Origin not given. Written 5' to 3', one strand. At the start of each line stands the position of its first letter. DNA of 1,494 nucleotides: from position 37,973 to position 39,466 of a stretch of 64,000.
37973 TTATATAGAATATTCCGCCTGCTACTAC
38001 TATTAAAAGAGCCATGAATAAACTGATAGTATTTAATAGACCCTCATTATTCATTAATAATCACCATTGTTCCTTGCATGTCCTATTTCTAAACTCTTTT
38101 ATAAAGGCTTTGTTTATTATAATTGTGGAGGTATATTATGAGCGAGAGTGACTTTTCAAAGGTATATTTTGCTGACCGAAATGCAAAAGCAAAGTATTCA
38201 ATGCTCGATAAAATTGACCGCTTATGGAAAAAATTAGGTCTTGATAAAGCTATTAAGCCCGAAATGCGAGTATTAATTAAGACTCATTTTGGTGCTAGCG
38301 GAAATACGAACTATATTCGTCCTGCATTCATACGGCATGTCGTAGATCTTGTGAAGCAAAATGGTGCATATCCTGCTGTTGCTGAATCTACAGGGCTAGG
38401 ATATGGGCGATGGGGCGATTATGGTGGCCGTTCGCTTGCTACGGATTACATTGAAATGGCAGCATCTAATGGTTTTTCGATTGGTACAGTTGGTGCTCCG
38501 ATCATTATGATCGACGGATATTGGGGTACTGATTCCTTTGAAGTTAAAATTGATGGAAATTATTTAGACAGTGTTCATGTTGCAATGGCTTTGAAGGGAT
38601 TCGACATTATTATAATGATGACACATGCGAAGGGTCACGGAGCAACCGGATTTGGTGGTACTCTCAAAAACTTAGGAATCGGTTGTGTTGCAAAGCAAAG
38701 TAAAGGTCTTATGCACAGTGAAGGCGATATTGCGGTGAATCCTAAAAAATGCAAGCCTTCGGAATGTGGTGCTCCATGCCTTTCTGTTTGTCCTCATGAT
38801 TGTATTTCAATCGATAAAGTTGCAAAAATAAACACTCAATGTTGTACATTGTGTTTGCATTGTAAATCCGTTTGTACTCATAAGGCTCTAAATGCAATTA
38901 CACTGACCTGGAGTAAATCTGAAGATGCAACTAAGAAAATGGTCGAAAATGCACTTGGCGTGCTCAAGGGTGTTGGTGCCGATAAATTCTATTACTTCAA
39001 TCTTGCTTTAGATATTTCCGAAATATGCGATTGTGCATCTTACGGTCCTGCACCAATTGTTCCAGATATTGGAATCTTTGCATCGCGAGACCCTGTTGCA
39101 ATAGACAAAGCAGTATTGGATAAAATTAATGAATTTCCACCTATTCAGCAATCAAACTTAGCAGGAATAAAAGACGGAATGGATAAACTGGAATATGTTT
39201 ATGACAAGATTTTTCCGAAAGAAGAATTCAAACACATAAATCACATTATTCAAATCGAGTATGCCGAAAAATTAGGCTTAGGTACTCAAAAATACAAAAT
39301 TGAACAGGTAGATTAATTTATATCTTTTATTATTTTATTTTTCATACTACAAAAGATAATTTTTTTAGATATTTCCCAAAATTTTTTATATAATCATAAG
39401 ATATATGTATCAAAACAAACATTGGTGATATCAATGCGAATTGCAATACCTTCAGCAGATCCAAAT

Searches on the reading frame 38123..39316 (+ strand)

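Call 35: search_protein_families(library=pfam, proteins=[window:38123-39316:+], max_evalue=0.01)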
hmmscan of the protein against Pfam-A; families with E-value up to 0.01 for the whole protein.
window:38123-39316:+ (397 aa): 2 families
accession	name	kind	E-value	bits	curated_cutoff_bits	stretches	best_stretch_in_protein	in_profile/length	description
PF04015.17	DUF362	-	1.3e-40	140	24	1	50-333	1-200/200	Domain of unknown function (DUF362)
PF25160.1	LdpA_Fe-S-bd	-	0.00041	20.5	27.6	1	212-259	2-46/49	LdpA Fe-S cluster-binding domain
